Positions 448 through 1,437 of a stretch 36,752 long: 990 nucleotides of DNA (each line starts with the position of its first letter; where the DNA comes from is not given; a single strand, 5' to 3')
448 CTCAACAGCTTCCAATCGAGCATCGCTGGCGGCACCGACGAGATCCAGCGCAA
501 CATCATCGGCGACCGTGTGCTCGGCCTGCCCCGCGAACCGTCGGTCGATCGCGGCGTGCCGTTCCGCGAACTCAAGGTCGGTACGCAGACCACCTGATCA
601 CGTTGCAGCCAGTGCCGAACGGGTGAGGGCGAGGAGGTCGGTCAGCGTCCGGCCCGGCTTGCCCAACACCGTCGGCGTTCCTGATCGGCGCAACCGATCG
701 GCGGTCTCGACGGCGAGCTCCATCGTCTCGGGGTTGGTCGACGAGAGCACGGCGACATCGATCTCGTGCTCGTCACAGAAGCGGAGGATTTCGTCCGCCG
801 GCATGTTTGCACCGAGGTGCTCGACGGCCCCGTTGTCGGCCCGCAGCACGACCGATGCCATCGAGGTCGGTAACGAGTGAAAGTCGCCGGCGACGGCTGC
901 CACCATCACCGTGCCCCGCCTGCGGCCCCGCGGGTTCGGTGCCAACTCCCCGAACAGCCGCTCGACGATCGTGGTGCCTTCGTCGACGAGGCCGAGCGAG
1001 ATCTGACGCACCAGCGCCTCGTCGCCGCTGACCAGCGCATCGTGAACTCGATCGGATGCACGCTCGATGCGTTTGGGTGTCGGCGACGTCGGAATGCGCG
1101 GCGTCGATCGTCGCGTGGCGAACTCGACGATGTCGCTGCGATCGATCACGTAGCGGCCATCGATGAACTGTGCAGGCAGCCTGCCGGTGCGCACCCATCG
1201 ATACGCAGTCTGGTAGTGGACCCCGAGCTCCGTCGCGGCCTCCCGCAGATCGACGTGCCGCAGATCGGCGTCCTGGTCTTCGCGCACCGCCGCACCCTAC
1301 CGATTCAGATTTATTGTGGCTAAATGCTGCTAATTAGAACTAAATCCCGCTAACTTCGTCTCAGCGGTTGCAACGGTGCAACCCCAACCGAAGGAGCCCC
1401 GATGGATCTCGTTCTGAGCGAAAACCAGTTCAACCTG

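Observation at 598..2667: Proton-pump rhodopsin divergently paired with an HTH + B12-binding-domain regulator and followed by a WhiB gene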

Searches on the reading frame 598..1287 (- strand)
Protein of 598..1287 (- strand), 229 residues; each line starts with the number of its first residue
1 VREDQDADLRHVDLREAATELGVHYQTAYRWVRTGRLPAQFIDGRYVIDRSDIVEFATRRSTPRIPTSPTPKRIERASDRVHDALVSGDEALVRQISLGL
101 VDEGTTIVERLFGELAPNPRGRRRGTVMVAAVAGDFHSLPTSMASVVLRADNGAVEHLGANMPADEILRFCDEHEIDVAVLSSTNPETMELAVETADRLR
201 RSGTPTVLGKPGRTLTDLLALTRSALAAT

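Call 4: search_protein_families(library=pfam, proteins=[window:598-1287:-], max_evalue=1)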
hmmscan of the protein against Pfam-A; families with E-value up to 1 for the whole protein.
window:598-1287:- (229 aa): 9 families
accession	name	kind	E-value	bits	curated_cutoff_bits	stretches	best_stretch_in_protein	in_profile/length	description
PF12728.13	HTH_17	-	1.7e-12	47.8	27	1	14-60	4-50/51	Helix-turn-helix domain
PF02310.24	B12-binding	-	2.7e-09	37.4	32.1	1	126-212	2-90/121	B12 binding domain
PF13384.12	HTH_23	-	0.00063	19.9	24.6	1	15-33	21-39/50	Homeodomain-like domain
PF13518.12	HTH_28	-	0.0021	18.6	25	1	10-33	11-34/52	Helix-turn-helix domain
PF13551.12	HTH_29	-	0.029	14.9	28.1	1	14-33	15-34/64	Winged helix-turn helix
PF13338.12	AbiEi_4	-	0.04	14.5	25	1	14-37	16-38/49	Transcriptional regulator, AbiEi antitoxin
PF00376.29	MerR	-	0.041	14.1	28.2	1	16-40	4-29/38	MerR family regulatory protein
PF07825.17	Exc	-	0.098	13.1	23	1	26-77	20-72/77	Excisionase-like protein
PF01527.26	HTH_Tnp_1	-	0.17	12.5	24.1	1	15-34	27-46/75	Transposase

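Call 5: search_protein_families(library=ncbifam, proteins=[window:598-1287:-], max_evalue=1)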
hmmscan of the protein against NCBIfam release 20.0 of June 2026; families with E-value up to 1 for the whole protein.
window:598-1287:- (229 aa): 16 families
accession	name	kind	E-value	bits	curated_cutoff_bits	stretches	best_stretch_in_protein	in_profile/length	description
TIGR02082.1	metH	equivalog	6e-08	30.8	1010.85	1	122-207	731-818/1182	methionine synthase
NF007024.0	PRK09490.1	equivalog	1.1e-07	30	1497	1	122-204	749-831/1234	methionine synthase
NF047996.1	corrin_MtgC_2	exception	1.3e-07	31.3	370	1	123-203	88-168/212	glycine betaine-specific corrinoid protein MtgC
TIGR01764.1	excise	domain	9e-07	29.2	28.8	1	15-57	5-47/49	excisionase family DNA-binding protein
TIGR02370.1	pyl_corrinoid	subfamily_domain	1.2e-05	24.8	215.3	1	120-203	80-163/197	methyltransferase cognate corrinoid protein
NF041607.1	dimeth_corrin_MtbC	equivalog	3.5e-05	23.4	350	1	106-203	64-161/203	dimethylamine corrinoid protein MtbC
NF047737.1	antiphage_MADS1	equivalog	6.4e-05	23.1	80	1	12-53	4-45/49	methylation-associated defense system helix-turn-helix domain-containing protein MAD1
NF033518.0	transpos_IS607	equivalog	0.00019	21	110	1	16-58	2-45/187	IS607 family transposase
NF040655.1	MtaC_Meth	equivalog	0.00023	20.3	420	1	123-201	118-196/253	methanol--corrinoid protein MtaC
NF047995.1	corrinoid_MtgC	exception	0.00038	20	310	1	120-195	88-163/215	glycine betaine-specific corrinoid protein MtgC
NF052513.1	TransRegCarH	equivalog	0.0016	17.8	400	1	125-190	165-230/274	HTH-type transcriptional repressor CarH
NF040669.1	MtaC2_Meth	equivalog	0.0021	17.4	450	1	123-204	125-206/267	methanol--corrinoid protein MtaC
NF046037.1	carphisopro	domain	0.0074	16.5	38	1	15-39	12-36/54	carph-isopro domain-containing protein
NF002612.0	PRK02261.1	equivalog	0.0091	15.5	110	1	125-187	4-66/148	methylaspartate mutase subunit S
NF009649.0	PRK13182.1-5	equivalog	0.068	13.3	265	1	16-53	5-43/186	chromosome-anchoring protein RacA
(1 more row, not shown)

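Call 9: find_homologous_proteins(query=window:598-1287:-, max_evalue=0.00001)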
Query window:598-1287:- (229 aa): 1129 proteins with E <= 0.00001 among 2787 candidates; the best 120 are listed.
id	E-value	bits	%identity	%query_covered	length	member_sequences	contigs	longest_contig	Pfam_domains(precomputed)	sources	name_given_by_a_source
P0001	3.8e-143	492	100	100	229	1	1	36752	PF12728.14,PF02310.25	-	-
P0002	2.7e-129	447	81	100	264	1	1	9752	PF12728.14,PF02607.23,PF02310.25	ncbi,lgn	-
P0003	3.2e-94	332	62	97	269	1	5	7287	PF12728.14,PF02607.23,PF02310.25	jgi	jgi:MerR family transcriptional regulator, light-induced transcriptional regulator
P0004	9.0e-93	328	60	95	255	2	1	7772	PF12728.14,PF02607.23,PF02310.25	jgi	jgi:excisionase family DNA binding protein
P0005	3.3e-91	323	59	97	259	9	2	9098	PF12728.14,PF02607.23,PF02310.25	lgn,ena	-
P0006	1.7e-90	320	59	94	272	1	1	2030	PF12728.14,PF02607.23,PF02310.25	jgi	-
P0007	2.0e-90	320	60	94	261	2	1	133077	PF12728.14,PF02607.23,PF02310.25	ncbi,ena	-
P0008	2.2e-90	320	60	95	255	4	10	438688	PF12728.14,PF02607.23,PF02310.25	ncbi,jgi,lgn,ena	ncbi:MAG: cobalamin-dependent protein [Ilumatobacteraceae bacterium]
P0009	2.4e-90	320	59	95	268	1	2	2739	PF12728.14,PF02607.23,PF02310.25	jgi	jgi:MerR family transcriptional regulator, light-induced transcriptional regulator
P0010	3.6e-90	319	60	95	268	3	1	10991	PF12728.14,PF02607.23,PF02310.25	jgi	jgi:methanogenic corrinoid protein MtbC1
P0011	3.0e-89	316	58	99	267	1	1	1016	PF12728.14,PF02607.23,PF02310.25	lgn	-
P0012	3.2e-89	316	60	96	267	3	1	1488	PF12728.14,PF02607.23,PF02310.25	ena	-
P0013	6.6e-89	315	58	95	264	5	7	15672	PF12728.14,PF02607.23,PF02310.25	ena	-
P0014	7.3e-89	315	61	95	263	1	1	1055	PF12728.14,PF02607.23,PF02310.25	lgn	-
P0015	8.7e-89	315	60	93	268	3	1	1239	PF12728.14,PF02607.23,PF02310.25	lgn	-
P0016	1.3e-88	314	58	99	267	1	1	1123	PF12728.14,PF02607.23,PF02310.25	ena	-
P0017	1.6e-88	314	60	95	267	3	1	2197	PF12728.14,PF02607.23,PF02310.25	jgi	jgi:excisionase family DNA binding protein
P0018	2.1e-88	313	58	95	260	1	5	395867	PF12728.14,PF02607.23,PF02310.25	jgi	jgi:MerR family transcriptional regulator, light-induced transcriptional regulator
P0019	2.2e-88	313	60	96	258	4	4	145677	PF12728.14,PF02607.23,PF02310.25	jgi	jgi:methanogenic corrinoid protein MtbC1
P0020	2.9e-88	313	60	95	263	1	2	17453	PF12728.14,PF02607.23,PF02310.25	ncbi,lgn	-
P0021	3.1e-88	313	59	95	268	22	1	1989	PF12728.14,PF02607.23,PF02310.25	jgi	jgi:MerR family transcriptional regulator, light-induced transcriptional regulator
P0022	3.3e-88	313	60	93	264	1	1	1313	PF12728.14,PF02607.23,PF02310.25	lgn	-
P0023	5.1e-88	312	58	95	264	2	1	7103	PF12728.14,PF02607.23,PF02310.25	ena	-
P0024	1.1e-87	311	59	95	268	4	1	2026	PF12728.14,PF02607.23,PF02310.25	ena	-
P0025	1.3e-87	311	58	95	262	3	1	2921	PF12728.14,PF02607.23,PF02310.25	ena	-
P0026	1.3e-87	311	58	99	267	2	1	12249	PF12728.14,PF02607.23,PF02310.25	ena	-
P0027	1.4e-87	311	59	93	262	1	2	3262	PF12728.14,PF02607.23,PF02310.25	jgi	-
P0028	1.8e-87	310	59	95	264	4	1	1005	PF12728.14,PF02607.23,PF02310.25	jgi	jgi:excisionase family DNA binding protein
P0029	2.7e-87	310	57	99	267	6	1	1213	PF12728.14,PF02607.23,PF02310.25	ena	-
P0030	2.9e-87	310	57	99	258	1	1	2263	PF12728.14,PF02607.23,PF02310.25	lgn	-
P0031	3.9e-87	309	59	93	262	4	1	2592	PF12728.14,PF02607.23,PF02310.25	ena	-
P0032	4.5e-87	309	57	93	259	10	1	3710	PF12728.14,PF02607.23,PF02310.25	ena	-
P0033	4.6e-87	309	58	95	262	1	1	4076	PF12728.14,PF02607.23,PF02310.25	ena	-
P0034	6.3e-87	309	58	97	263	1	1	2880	PF12728.14,PF02607.23,PF02310.25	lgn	-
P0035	7.4e-87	308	59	94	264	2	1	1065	PF12728.14,PF02607.23,PF02310.25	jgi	jgi:excisionase family DNA binding protein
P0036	8.5e-87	308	59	96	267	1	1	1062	PF12728.14,PF02607.23,PF02310.25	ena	-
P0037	8.6e-87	308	57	95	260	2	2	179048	PF12728.14,PF02607.23,PF02310.25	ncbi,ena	-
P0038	9.2e-87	308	58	91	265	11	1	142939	PF12728.14,PF02607.23,PF13384.13,PF02310.25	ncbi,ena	-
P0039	9.7e-87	308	60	94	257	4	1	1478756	PF12728.14,PF02607.23,PF02310.25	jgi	jgi:MerR family transcriptional regulator, light-induced transcriptional regulator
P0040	2.5e-86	307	58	93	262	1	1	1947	PF12728.14,PF02607.23,PF02310.25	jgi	jgi:excisionase family DNA binding protein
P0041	4.1e-86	306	58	91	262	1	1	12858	PF12728.14,PF02607.23,PF02310.25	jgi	jgi:methanogenic corrinoid protein MtbC1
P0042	4.8e-86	306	58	96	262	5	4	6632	PF12728.14,PF02607.23,PF02310.25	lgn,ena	-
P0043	4.9e-86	306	58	95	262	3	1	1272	PF12728.14,PF02607.23,PF02310.25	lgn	-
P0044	5.8e-86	305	59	94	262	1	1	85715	PF12728.14,PF02607.23,PF02310.25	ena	-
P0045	6.6e-86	305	58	93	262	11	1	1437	PF12728.14,PF02607.23,PF02310.25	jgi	-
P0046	1.1e-85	305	58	93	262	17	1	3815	PF12728.14,PF02607.23,PF02310.25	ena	-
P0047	1.2e-85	304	59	93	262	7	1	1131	PF12728.14,PF02607.23,PF02310.25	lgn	-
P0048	1.6e-85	304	58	93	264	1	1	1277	PF12728.14,PF02607.23,PF02310.25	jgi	jgi:excisionase family DNA binding protein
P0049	2.5e-85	303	58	94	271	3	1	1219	PF12728.14,PF02607.23,PF02310.25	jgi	jgi:excisionase family DNA binding protein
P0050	2.5e-85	303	58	93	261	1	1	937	PF12728.14,PF02607.23,PF02310.25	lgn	-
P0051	2.9e-85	303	58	94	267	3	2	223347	PF12728.14,PF02607.23,PF02310.25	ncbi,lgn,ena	-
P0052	3.7e-85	303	57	94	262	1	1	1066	PF12728.14,PF02607.23,PF02310.25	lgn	-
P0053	4.2e-85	303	57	94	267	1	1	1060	PF12728.14,PF02607.23,PF02310.25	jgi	jgi:excisionase family DNA binding protein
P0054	5.0e-85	302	57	93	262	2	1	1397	PF12728.14,PF02607.23,PF02310.25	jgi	-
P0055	5.1e-85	302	58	93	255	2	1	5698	PF12728.14,PF02607.23,PF02310.25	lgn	-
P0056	6.4e-85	302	59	93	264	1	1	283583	PF12728.14,PF02607.23,PF02310.25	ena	-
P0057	8.2e-85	302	58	95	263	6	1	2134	PF12728.14,PF02607.23,PF02310.25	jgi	jgi:MerR family transcriptional regulator, light-induced transcriptional regulator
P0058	1.1e-84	301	57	93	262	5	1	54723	PF12728.14,PF02607.23,PF02310.25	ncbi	-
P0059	1.1e-84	301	57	94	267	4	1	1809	PF12728.14,PF02607.23,PF02310.25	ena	-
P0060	1.9e-84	301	57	93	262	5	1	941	PF12728.14,PF02607.23,PF02310.25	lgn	-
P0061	1.9e-84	301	58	93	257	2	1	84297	PF12728.14,PF02607.23,PF02310.25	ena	-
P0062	2.4e-84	300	57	90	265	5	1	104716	PF12728.14,PF02607.23,PF02310.25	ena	-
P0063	2.5e-84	300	59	93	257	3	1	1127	PF12728.14,PF02607.23,PF02310.25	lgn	-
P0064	3.0e-84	300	58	93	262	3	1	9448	PF12728.14,PF02607.23,PF02310.25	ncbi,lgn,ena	-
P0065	3.3e-84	300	57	93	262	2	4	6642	PF12728.14,PF02607.23,PF02310.25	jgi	-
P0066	6.9e-84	299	57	93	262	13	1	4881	PF12728.14,PF02607.23,PF02310.25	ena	-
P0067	7.4e-84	299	57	93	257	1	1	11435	PF12728.14,PF02607.23,PF02310.25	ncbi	-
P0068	8.1e-84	298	58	94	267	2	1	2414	PF12728.14,PF02607.23,PF02310.25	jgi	jgi:excisionase family DNA binding protein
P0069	1.4e-83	298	58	94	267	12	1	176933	PF12728.14,PF02607.23,PF02310.25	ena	-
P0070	1.5e-83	298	57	94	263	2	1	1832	PF12728.14,PF02607.23,PF02310.25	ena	-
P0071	1.6e-83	297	57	91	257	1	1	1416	PF12728.14,PF02607.23,PF02310.25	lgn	-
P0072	1.6e-83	297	56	94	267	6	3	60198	PF12728.14,PF02607.23,PF02310.25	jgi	jgi:excisionase family DNA binding protein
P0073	2.9e-83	297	55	93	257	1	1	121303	PF12728.14,PF02607.23,PF02310.25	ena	-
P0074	3.2e-83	297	57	94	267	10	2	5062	PF12728.14,PF02607.23,PF13384.13,PF02310.25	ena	-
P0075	4.0e-83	296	56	94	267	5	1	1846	PF12728.14,PF02607.23,PF13384.13,PF02310.25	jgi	jgi:excisionase family DNA binding protein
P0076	4.0e-83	296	57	93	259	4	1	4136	PF12728.14,PF02607.23,PF02310.25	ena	-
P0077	8.1e-83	295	56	95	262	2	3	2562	PF12728.14,PF02607.23,PF02310.25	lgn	-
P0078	8.5e-83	295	56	95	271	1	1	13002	PF12728.14,PF02607.23,PF02310.25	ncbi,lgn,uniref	ncbi:B12-binding domain-containing protein [Ilumatobacter sp.]|uniref:cobalamin B12-binding domain-c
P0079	9.9e-83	295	57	91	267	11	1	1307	PF12728.14,PF02607.23,PF02310.25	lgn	-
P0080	4.3e-82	293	56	93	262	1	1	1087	PF12728.14,PF02607.23,PF02310.25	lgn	-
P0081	7.9e-82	292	56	93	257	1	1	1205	PF12728.14,PF02607.23,PF02310.25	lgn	-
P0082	9.5e-82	292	57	93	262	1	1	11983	PF12728.14,PF02607.23,PF02310.25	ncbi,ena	-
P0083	1.5e-81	291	55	93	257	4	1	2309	PF12728.14,PF02607.23,PF02310.25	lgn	-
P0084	1.8e-81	291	55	94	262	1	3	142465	PF12728.14,PF02607.23,PF02310.25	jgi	jgi:excisionase family DNA binding protein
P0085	3.3e-81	290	56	93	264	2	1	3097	PF12728.14,PF02607.23,PF02310.25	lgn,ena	-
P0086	7.4e-81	289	55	93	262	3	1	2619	PF12728.14,PF02607.23,PF02310.25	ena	-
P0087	1.2e-80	288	55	90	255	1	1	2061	PF12728.14,PF02607.23,PF02310.25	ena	-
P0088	1.5e-80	288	56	93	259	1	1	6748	PF12728.14,PF02607.23,PF02310.25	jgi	jgi:methanogenic corrinoid protein MtbC1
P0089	1.6e-80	288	56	90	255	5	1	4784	PF12728.14,PF02607.23,PF02310.25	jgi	-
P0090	2.2e-80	287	55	93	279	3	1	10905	PF12728.14,PF02607.23,PF02310.25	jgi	jgi:MerR family transcriptional regulator, light-induced transcriptional regulator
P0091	2.4e-80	287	56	93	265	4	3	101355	PF12728.14,PF02607.23,PF02310.25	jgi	jgi:excisionase family DNA binding protein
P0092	2.8e-80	287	55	94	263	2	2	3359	PF12728.14,PF02607.23,PF02310.25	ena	-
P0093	3.7e-80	287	56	93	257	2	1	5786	PF12728.14,PF02607.23,PF02310.25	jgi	-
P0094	4.2e-80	286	56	91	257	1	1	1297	PF12728.14,PF02607.23,PF02310.25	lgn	-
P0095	2.2e-79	284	54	94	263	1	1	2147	PF12728.14,PF02607.23,PF02310.25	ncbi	-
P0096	3.9e-79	283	55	94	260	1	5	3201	PF12728.14,PF02607.23,PF02310.25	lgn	-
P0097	8.2e-79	282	54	94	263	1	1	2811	PF12728.14,PF02607.23,PF02310.25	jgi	jgi:excisionase family DNA binding protein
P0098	1.3e-78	281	53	93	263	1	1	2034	PF12728.14,PF02607.23,PF02310.25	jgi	jgi:methanogenic corrinoid protein MtbC1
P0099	1.5e-78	281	54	91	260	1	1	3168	PF12728.14,PF02607.23,PF02310.25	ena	-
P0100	1.5e-78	281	56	91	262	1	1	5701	PF12728.14,PF02607.23,PF02310.25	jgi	jgi:excisionase family DNA binding protein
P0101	1.6e-78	281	55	96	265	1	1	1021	PF12728.14,PF02607.23,PF02310.25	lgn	-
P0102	2.7e-78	280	54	93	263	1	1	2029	PF12728.14,PF02607.23,PF02310.25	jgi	jgi:excisionase family DNA binding protein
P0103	3.5e-78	280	55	91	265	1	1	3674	PF12728.14,PF02607.23,PF02310.25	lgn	-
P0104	3.9e-78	280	54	93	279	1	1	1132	PF12728.14,PF02607.23,PF02310.25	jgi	jgi:excisionase family DNA binding protein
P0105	3.9e-78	280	55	95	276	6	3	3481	PF12728.14,PF02607.23,PF02310.25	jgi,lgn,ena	jgi:excisionase family DNA binding protein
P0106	1.7e-77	278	55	96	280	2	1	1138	PF12728.14,PF02607.23,PF02310.25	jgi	-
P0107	4.9e-77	276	54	94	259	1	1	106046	PF12728.14,PF02607.23,PF02310.25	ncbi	-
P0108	7.0e-77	276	53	91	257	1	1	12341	PF12728.14,PF02607.23,PF02310.25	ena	-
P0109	7.2e-77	276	53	93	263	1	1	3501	PF12728.14,PF02607.23,PF02310.25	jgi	jgi:excisionase family DNA binding protein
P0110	8.9e-77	275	53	93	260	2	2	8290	PF12728.14,PF02607.23,PF02310.25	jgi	jgi:MerR family transcriptional regulator, light-induced transcriptional regulator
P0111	1.2e-76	275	54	95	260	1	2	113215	PF12728.14,PF02607.23,PF02310.25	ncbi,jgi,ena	-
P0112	1.3e-76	275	54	93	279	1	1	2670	PF12728.14,PF02607.23,PF02310.25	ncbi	-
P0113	1.3e-76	275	54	95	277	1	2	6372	PF12728.14,PF02607.23,PF02310.25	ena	-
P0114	2.1e-76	274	54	90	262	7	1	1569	PF12728.14,PF02607.23,PF02310.25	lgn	-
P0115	2.3e-76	274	54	95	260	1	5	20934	PF12728.14,PF02607.23,PF02310.25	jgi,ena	-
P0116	2.5e-76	274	52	95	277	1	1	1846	PF12728.14,PF02607.23,PF02310.25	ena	-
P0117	3.5e-76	274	53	97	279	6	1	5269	PF12728.14,PF02607.23,PF02310.25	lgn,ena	-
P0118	3.7e-76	273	53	93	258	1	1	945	PF12728.14,PF02607.23,PF02310.25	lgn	-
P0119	6.2e-76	273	51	95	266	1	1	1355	PF12728.14,PF02607.23,PF02310.25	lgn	-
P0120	6.8e-76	273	54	95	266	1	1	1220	PF12728.14,PF02607.23,PF02310.25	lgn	-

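Call 12: search_solved_structures(query=P0002, max_evalue=0.01, show_alignments=3)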
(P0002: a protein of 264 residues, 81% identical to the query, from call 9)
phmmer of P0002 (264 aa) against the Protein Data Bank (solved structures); distinct sequences matched with E-value up to 0.01: 23.
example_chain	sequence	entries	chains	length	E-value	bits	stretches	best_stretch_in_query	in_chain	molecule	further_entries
8j2x_A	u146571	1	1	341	4.5e-22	82.1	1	80-247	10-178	Cobalamin-binding protein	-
8j2w_A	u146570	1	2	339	4.5e-22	82.1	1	80-247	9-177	Cobalamin-binding protein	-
8j2y_A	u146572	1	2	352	6.1e-13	52.2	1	82-246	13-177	GGDEF domain-containing protein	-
8jbs_A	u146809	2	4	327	8.9e-11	45.1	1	79-218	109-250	Putative cobalamin binding protein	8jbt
9cbq_A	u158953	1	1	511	2.1e-09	40.6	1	104-247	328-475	Methionine synthase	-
8ssd_A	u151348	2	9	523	4.4e-09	39.5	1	104-247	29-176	Methionine synthase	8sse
9cbp_A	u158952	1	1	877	6.4e-09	39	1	104-247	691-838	Methionine synthase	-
8ssc_A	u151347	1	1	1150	1e-08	38.3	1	104-247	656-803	Methionine synthase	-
9cbo_A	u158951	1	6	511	2.7e-08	36.9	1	104-247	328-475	Methionine synthase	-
9cbr_A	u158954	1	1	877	6.1e-08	35.8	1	104-247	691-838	Methionine synthase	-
1bmt_A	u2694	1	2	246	9.6e-08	35.2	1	80-246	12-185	METHIONINE SYNTHASE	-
8g3h_A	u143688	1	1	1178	1.3e-07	34.7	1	110-247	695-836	Methionine synthase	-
3bul_A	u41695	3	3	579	1.3e-05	28.2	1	153-246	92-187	Methionine synthase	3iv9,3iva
1k7y_A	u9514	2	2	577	1.5e-05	28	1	82-246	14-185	methionine synthase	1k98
5c8a_A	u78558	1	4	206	1.7e-05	27.7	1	110-246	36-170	Light-dependent transcriptional regulator CarH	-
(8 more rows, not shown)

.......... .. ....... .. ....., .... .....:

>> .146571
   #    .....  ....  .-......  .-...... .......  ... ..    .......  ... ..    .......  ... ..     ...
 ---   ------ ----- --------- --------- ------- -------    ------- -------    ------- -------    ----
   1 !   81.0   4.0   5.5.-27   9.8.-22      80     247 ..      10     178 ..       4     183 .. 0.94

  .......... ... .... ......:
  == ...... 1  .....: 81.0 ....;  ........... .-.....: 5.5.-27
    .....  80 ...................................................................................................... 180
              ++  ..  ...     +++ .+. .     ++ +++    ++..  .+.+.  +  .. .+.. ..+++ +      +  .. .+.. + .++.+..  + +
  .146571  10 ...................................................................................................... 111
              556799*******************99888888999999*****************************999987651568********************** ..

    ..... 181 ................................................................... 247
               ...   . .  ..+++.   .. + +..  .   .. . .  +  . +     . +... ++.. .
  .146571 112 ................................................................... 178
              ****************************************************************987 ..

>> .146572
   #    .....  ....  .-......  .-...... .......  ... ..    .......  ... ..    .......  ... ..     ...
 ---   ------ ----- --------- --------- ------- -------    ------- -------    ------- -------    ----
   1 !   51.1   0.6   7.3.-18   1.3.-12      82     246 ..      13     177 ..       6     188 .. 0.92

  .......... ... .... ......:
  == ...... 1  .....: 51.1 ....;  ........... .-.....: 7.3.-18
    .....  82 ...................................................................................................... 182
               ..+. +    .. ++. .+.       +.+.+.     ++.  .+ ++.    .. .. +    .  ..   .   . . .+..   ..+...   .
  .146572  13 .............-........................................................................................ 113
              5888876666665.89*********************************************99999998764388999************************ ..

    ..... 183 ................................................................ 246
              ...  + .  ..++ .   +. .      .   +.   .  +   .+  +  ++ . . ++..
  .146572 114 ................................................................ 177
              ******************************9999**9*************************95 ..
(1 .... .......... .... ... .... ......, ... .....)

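Call 14: find_encoding_contigs(protein=P0002, flank=5000, max_places=4)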
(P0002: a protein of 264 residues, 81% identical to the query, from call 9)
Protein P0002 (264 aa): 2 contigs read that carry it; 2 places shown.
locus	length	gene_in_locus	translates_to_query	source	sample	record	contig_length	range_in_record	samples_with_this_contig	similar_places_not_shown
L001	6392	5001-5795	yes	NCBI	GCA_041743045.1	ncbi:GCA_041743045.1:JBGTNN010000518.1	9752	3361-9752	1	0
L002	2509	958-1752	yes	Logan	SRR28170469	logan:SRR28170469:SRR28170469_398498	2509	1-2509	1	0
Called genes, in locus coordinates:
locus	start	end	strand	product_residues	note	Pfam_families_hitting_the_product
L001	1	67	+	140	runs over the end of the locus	-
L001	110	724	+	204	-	PF28474:DUF8412, PF13376:OmdA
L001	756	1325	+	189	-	PF13489:Methyltransf_23, PF01135:PCMT (weak), PF01209:Ubie_methyltran, PF01728:FtsJ (weak), PF13847:Methyltransf_31, PF08241:Methyltransf_11, PF08242:Methyltransf_12, PF13649:Methyltransf_25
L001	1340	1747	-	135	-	PF04075:F420H2_quin_red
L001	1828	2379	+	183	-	PF27105:Rv1265_N, PF27540:Mb1296_C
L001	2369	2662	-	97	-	-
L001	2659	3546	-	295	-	PF05721:PhyH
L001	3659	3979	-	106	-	PF02467:Whib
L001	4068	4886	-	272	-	PF01036:Bac_rhodopsin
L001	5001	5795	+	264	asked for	PF12728:HTH_17, PF02607:B12-binding_2, PF02310:B12-binding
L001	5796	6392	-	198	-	?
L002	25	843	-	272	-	PF01036:Bac_rhodopsin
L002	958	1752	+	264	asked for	PF12728:HTH_17, PF02607:B12-binding_2, PF02310:B12-binding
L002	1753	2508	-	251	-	?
